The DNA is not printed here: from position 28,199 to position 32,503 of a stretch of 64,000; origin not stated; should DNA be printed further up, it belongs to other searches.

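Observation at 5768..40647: Candidate protein-foraging island: anchored S8 protease, oversized Opp-type importer, four giant lipoproteins, then TldD/PmbA and an M18 aminopeptidase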

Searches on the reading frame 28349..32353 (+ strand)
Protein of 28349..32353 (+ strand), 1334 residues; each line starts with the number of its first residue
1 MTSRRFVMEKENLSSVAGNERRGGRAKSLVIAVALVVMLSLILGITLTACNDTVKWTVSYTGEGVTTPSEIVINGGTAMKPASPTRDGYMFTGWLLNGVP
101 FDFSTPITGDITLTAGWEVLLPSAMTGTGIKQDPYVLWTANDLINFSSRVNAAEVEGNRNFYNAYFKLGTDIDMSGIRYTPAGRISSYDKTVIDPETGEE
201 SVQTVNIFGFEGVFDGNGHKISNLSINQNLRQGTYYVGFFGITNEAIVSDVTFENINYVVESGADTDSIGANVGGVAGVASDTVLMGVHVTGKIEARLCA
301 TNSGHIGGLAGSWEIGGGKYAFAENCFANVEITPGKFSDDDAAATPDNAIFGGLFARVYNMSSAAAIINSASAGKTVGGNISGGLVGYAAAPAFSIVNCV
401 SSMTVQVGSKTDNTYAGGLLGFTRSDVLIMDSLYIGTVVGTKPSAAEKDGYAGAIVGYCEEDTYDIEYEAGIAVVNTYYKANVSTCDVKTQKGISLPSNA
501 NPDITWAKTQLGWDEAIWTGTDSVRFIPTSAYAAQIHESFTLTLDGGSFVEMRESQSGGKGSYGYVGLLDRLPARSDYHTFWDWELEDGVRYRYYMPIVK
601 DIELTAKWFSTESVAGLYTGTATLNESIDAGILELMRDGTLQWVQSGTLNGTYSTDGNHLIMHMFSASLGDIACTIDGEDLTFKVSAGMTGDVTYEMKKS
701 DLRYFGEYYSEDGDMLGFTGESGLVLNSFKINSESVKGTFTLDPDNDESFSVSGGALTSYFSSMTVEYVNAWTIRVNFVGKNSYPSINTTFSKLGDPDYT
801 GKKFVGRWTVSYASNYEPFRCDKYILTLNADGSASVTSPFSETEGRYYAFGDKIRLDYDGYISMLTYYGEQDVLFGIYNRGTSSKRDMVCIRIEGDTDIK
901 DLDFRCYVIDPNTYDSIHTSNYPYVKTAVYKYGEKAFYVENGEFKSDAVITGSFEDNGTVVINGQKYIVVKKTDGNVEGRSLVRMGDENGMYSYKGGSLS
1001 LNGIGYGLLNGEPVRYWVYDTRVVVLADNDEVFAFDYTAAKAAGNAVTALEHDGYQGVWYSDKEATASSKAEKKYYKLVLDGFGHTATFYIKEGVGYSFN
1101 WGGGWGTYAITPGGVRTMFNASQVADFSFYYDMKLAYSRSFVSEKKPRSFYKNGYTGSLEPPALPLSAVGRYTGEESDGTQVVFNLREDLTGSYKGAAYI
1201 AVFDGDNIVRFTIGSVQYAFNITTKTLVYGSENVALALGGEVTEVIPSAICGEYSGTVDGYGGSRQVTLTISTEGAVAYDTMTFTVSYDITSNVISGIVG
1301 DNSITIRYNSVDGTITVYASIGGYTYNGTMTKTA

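Call 4: search_protein_families(library=pfam, proteins=[window:28349-32353:+], max_evalue=0.01)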
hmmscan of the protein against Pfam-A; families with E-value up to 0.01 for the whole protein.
window:28349-32353:+ (1334 aa): 1 family
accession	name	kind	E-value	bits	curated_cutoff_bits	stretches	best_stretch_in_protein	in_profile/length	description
PF09479.16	Flg_new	-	1.5e-09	38.3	27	1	57-115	2-64/65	Listeria-Bacteroides repeat domain (List_Bact_rpt)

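Call 25: search_protein_families(library=ncbifam, proteins=[window:28349-32353:+], max_evalue=0.01)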
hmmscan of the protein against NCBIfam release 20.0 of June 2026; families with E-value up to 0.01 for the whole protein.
window:28349-32353:+ (1334 aa): 1 family
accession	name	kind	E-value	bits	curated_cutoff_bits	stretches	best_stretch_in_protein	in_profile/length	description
TIGR02543.1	List_Bact_rpt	repeat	2.7e-06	27.6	20.95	1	84-117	1-40/44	TIGR02543 family repeat protein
